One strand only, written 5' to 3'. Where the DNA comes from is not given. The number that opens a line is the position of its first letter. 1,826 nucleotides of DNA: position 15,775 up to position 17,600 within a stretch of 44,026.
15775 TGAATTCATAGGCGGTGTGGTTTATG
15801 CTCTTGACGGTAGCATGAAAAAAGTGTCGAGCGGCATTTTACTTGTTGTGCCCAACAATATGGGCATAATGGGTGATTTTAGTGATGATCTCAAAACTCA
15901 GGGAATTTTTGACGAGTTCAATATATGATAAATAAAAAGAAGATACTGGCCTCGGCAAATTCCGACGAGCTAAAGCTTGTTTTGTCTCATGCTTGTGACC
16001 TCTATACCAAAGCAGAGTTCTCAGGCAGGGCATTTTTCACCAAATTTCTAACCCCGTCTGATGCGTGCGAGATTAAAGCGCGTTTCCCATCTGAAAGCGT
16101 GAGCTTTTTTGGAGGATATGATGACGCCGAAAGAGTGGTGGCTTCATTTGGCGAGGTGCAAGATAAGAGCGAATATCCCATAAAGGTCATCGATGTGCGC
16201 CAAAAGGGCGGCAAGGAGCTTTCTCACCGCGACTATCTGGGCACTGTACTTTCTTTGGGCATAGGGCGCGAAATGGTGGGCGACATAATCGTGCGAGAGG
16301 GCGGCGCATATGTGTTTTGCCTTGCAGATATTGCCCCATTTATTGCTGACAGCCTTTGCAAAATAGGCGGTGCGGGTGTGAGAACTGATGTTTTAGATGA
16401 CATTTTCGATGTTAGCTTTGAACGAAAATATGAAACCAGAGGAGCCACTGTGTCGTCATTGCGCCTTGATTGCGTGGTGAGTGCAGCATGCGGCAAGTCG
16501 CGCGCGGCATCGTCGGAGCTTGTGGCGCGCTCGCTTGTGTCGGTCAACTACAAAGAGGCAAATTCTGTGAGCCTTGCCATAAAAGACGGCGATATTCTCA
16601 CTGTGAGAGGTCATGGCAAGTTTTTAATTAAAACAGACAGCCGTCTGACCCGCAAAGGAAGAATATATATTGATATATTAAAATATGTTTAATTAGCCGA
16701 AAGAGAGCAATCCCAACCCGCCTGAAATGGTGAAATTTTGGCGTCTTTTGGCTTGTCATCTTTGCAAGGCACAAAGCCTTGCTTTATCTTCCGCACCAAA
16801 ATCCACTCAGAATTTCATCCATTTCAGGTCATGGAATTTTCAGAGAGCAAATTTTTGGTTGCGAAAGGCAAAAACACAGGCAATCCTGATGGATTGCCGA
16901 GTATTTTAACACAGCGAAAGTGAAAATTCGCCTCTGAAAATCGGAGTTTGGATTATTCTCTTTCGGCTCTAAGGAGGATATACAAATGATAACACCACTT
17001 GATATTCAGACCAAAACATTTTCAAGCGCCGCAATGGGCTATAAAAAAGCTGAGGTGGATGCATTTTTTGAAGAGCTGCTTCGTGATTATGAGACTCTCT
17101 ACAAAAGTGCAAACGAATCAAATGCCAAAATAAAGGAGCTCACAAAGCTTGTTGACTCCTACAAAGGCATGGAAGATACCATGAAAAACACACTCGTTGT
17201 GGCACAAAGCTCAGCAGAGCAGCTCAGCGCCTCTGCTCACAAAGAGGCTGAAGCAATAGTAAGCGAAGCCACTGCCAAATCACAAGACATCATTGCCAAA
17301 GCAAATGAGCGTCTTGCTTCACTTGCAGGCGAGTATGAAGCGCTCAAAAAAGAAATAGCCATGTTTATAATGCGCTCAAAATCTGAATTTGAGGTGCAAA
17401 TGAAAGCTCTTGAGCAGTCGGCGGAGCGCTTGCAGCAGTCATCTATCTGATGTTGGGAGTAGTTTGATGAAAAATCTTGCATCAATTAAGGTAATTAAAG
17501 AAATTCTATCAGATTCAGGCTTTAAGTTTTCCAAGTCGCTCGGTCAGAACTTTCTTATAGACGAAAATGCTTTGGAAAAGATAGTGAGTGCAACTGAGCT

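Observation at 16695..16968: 274-nt closed two-arm RNA-like element wedged between the ylmH stop codon and the divIVA RBS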

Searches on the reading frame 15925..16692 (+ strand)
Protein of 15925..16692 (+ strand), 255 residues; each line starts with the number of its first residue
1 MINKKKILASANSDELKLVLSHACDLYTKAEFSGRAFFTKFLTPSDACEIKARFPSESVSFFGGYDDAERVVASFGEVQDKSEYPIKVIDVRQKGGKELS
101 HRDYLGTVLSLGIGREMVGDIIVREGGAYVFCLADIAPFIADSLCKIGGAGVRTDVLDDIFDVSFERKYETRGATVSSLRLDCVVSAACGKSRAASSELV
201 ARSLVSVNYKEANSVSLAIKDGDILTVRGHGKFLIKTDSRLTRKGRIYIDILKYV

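Call 20: find_homologous_proteins(query=window:15925-16692:+)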
Query window:15925-16692:+ (255 aa): 885 proteins with E <= 0.001 among 1484 candidates; the best 120 are listed.
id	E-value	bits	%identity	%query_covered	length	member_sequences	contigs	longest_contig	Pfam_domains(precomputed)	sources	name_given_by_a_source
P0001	1.1e-160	550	100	100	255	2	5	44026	PF17774.8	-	-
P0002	4.1e-150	516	95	100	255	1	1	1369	PF17774.8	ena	-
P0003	1.5e-141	488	89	100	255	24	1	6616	PF17774.8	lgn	-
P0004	3.8e-140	483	89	100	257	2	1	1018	PF17774.8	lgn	-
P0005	1.3e-116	406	73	100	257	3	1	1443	PF17774.8,PF01479.31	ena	-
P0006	3.0e-111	389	71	100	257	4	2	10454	PF17774.8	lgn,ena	-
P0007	2.4e-110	386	71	100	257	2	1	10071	PF17774.8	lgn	-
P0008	2.7e-100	353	66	100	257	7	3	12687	PF17774.8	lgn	-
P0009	5.0e-98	345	64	100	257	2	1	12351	PF17774.8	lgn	-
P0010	4.2e-88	313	60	100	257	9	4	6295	PF17774.8,PF21278.4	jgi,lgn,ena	-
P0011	1.7e-85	304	57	100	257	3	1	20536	PF17774.8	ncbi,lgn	-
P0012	4.5e-85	303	58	100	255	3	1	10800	PF17774.8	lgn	-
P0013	3.9e-83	297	60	99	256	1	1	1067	PF17774.8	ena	-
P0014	1.5e-82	295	56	100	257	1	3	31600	PF17774.8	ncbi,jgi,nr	ncbi:MAG: hypothetical protein E7394_04600 [Ruminococcaceae bacterium]|nr:hypothetical protein [Osci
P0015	5.5e-82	293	57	100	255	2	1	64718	PF17774.8,PF01479.31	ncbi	-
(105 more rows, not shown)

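Call 21: find_encoding_contigs(protein=P0003, flank=5000, max_places=3)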
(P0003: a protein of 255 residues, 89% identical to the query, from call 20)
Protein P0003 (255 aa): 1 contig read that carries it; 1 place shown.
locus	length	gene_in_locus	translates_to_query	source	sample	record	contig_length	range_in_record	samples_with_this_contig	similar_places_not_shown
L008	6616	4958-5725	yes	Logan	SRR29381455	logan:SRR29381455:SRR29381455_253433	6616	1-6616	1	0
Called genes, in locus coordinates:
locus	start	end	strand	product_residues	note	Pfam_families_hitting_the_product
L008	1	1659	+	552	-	?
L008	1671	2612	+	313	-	PF01745:IPT, PF13238:AAA_18 (faint), PF01715:IPPT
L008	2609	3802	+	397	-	PF26012:HH_RND_rel, PF26011:Beta-barrel_RND_rel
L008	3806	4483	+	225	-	PF01168:Ala_racemase_N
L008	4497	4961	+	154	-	PF04472:SepF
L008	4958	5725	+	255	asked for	PF17774:YlmH_RBD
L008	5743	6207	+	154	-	PF05103:DivIVA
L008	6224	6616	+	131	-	?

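Call 22: find_encoding_contigs(protein=P0006, flank=10000, max_places=3)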
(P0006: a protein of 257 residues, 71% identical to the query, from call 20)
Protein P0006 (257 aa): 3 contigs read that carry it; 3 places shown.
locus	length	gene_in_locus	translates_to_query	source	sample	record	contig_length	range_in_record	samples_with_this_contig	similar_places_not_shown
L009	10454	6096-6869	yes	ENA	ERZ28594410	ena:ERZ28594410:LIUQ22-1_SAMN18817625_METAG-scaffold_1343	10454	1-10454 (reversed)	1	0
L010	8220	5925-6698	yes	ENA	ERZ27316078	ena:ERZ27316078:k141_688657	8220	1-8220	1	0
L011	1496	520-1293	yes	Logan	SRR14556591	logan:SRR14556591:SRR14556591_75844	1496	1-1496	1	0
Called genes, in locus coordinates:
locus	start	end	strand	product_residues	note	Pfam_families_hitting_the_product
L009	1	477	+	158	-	?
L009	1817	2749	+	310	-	PF08676:MutL_C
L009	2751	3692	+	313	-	PF01745:IPT, PF12775:AAA_7 (faint), PF01715:IPPT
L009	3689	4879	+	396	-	PF26018:BSH_RND_rel (weak), PF26012:HH_RND_rel, PF26011:Beta-barrel_RND_rel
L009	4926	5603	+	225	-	PF01168:Ala_racemase_N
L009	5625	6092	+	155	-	PF04472:SepF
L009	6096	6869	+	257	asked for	PF17774:YlmH_RBD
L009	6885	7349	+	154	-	PF05103:DivIVA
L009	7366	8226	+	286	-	PF00398:RrnaAD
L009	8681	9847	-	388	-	PF00350:Dynamin_N (faint), PF01926:MMR_HSR1, PF02421:FeoB_N (weak), PF03193:RsgA_GTPase (faint), PF00009:GTP_EFTU (weak), PF18128:HydF_dimer, PF18133:HydF_tetramer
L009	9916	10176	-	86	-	PF21699:TM1266-like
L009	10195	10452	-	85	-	?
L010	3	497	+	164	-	?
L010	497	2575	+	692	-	PF02518:HATPase_c, PF13589:HATPase_c_3, PF01119:DNA_mis_repair, PF08676:MutL_C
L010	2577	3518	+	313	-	PF01745:IPT, PF12775:AAA_7 (faint), PF01715:IPPT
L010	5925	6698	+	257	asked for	PF17774:YlmH_RBD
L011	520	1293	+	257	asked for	PF17774:YlmH_RBD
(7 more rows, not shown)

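Call 23: find_encoding_contigs(protein=P0008, flank=10000, max_places=3)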
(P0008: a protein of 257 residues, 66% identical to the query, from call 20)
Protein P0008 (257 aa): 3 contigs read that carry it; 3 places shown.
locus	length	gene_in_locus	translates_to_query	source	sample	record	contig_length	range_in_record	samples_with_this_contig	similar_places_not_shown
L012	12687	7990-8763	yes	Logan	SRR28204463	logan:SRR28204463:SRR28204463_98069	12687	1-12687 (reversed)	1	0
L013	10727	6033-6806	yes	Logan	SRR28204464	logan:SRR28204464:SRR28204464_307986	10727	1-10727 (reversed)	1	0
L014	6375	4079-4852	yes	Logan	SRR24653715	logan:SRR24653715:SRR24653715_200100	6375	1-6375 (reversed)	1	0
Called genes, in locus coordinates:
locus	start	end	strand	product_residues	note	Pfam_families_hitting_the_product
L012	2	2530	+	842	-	?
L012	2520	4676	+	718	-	PF02518:HATPase_c, PF13589:HATPase_c_3, PF01119:DNA_mis_repair, PF08676:MutL_C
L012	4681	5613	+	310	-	PF01745:IPT, PF13238:AAA_18 (faint), PF01715:IPPT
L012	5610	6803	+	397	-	PF26018:BSH_RND_rel (weak), PF26012:HH_RND_rel, PF26011:Beta-barrel_RND_rel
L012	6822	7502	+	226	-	PF01168:Ala_racemase_N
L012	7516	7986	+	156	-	PF04472:SepF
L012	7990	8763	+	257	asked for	PF17774:YlmH_RBD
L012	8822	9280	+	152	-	PF05103:DivIVA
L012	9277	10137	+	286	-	PF00398:RrnaAD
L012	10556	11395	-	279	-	PF01261:AP_endonuc_2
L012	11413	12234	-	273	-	PF08282:Hydrolase_3, PF05116:S6PP (weak)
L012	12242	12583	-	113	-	PF01187:MIF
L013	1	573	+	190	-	?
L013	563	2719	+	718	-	PF02518:HATPase_c, PF13589:HATPase_c_3, PF01119:DNA_mis_repair, PF08676:MutL_C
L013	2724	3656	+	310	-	PF01745:IPT, PF13238:AAA_18 (faint), PF01715:IPPT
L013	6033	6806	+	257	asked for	PF17774:YlmH_RBD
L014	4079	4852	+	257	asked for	PF17774:YlmH_RBD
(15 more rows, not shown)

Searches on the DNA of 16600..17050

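Call 12: search_rna_families(source=window, start=16600, end=17050, threshold=evalue, max_evalue=10, show_alignments=3)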
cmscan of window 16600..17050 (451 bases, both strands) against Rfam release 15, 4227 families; matches with E-value up to 10: 4.
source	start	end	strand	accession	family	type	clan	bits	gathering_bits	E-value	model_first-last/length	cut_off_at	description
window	16654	16790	+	RF02343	ar9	Gene; sRNA;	-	23.9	45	0.088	1-149/149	no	Alphaproteobacterial sRNA ar9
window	16781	16874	-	RF00995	mir-616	Gene; miRNA;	-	16.6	100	1.2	1-91/91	no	mir-616 microRNA precursor family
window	16718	16744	+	RF00611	SNORD111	Gene; snRNA; snoRNA; CD-box;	-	15.8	46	6.7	1-89/89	no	Small nucleolar RNA SNORD111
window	16839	16936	-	RF04127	MIR8007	Gene; miRNA;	-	14.2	195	3.3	1-226/226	no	MIR8007 microRNA precursor family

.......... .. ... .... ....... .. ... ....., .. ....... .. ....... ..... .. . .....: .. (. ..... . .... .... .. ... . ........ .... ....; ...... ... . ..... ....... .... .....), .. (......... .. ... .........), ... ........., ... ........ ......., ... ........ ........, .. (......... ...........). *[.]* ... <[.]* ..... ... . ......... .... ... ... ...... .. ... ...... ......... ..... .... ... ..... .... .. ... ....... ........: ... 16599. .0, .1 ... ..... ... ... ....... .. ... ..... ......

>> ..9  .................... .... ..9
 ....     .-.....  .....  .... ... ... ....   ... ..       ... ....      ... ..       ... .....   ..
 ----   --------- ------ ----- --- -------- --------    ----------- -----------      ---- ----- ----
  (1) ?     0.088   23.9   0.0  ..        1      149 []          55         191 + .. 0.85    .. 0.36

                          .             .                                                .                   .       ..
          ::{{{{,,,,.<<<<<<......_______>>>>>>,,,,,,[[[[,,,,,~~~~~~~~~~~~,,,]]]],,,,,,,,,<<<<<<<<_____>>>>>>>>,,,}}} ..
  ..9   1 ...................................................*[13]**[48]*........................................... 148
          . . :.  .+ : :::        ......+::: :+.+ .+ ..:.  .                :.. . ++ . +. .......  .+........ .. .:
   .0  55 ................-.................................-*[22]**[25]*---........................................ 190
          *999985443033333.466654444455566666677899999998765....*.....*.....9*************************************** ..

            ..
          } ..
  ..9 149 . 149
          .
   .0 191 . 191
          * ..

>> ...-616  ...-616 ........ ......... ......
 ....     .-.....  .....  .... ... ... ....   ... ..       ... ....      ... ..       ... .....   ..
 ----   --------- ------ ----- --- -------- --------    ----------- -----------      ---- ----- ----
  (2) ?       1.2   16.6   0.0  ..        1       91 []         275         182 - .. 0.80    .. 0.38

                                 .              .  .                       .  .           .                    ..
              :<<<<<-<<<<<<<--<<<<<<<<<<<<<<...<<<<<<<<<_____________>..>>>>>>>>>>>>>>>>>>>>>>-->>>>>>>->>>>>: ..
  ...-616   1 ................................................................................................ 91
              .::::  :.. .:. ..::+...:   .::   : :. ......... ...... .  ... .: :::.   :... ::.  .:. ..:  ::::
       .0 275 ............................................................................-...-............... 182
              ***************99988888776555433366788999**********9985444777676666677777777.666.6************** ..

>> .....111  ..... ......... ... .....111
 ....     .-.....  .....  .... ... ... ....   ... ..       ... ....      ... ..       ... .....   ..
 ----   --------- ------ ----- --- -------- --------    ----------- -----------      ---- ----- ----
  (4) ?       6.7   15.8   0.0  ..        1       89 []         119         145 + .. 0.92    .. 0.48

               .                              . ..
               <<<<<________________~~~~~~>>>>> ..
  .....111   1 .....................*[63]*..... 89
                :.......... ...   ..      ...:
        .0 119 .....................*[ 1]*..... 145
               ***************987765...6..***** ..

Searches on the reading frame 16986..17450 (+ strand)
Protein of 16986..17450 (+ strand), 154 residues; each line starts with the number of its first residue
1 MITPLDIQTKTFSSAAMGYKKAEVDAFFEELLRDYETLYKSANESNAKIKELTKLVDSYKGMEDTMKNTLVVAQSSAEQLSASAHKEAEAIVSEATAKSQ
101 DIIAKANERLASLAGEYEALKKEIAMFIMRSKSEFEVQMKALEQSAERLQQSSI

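Call 15: find_encoding_contigs(protein=window:16986-17450:+, flank=10000, max_places=10)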
Protein window:16986-17450:+ (154 aa): 5 contigs read that carry it; 5 places shown.
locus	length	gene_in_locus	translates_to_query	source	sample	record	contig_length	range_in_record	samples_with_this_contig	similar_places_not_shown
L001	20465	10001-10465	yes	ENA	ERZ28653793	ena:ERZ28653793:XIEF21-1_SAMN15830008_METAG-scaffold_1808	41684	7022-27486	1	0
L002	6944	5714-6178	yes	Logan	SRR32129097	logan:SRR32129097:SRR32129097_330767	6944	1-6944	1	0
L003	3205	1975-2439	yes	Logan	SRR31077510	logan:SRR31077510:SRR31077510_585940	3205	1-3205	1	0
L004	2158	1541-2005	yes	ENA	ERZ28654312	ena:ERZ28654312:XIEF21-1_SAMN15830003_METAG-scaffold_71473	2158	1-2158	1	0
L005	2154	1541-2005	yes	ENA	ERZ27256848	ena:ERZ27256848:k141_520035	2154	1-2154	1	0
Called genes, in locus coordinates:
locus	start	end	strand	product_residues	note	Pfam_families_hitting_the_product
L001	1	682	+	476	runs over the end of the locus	PF00919:UPF0004, PF04055:Radical_SAM, PF01938:TRAM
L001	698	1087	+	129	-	PF06133:Com_YlbF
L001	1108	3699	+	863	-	PF01624:MutS_I, PF05188:MutS_II, PF05192:MutS_III, PF27441:MutS_C (faint), PF05190:MutS_IV, PF00488:MutS_V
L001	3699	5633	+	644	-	PF02518:HATPase_c, PF13589:HATPase_c_3, PF01119:DNA_mis_repair, PF08676:MutL_C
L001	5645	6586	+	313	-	PF00004:AAA (faint), PF01745:IPT, PF13238:AAA_18 (faint), PF01715:IPPT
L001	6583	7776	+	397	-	PF26018:BSH_RND_rel (faint), PF26012:HH_RND_rel, PF26011:Beta-barrel_RND_rel (weak)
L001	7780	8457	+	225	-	PF01168:Ala_racemase_N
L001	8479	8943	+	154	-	PF04472:SepF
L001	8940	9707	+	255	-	PF17774:YlmH_RBD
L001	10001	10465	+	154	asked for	PF05103:DivIVA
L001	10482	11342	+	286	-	PF00398:RrnaAD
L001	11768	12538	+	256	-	PF00142:Fer4_NifH, PF01656:CbiA, PF02374:ArsA_ATPase (weak), PF06564:CBP_BcsQ, PF10609:ParA, PF13614:AAA_31, PF09140:MipZ (weak)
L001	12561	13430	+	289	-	PF02195:ParB_N, PF17762:HTH_ParB, PF23552:ParB_C (weak)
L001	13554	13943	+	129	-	-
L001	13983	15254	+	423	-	PF02403:Seryl_tRNA_N, PF00587:tRNA-synt_2b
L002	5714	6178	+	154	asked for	PF05103:DivIVA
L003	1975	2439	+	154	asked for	PF05103:DivIVA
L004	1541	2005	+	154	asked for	PF05103:DivIVA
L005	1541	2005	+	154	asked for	PF05103:DivIVA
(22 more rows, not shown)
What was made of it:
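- On Retron msr-msd non-coding RNA (closed by a1/a2 repeats): The neighbours are ylmH/divIVA and the M23/S41 peptidase genes (call 15).
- Checked: Gene identities come from Pfam YlmH_RBD, DivIVA and SepF (call 15).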
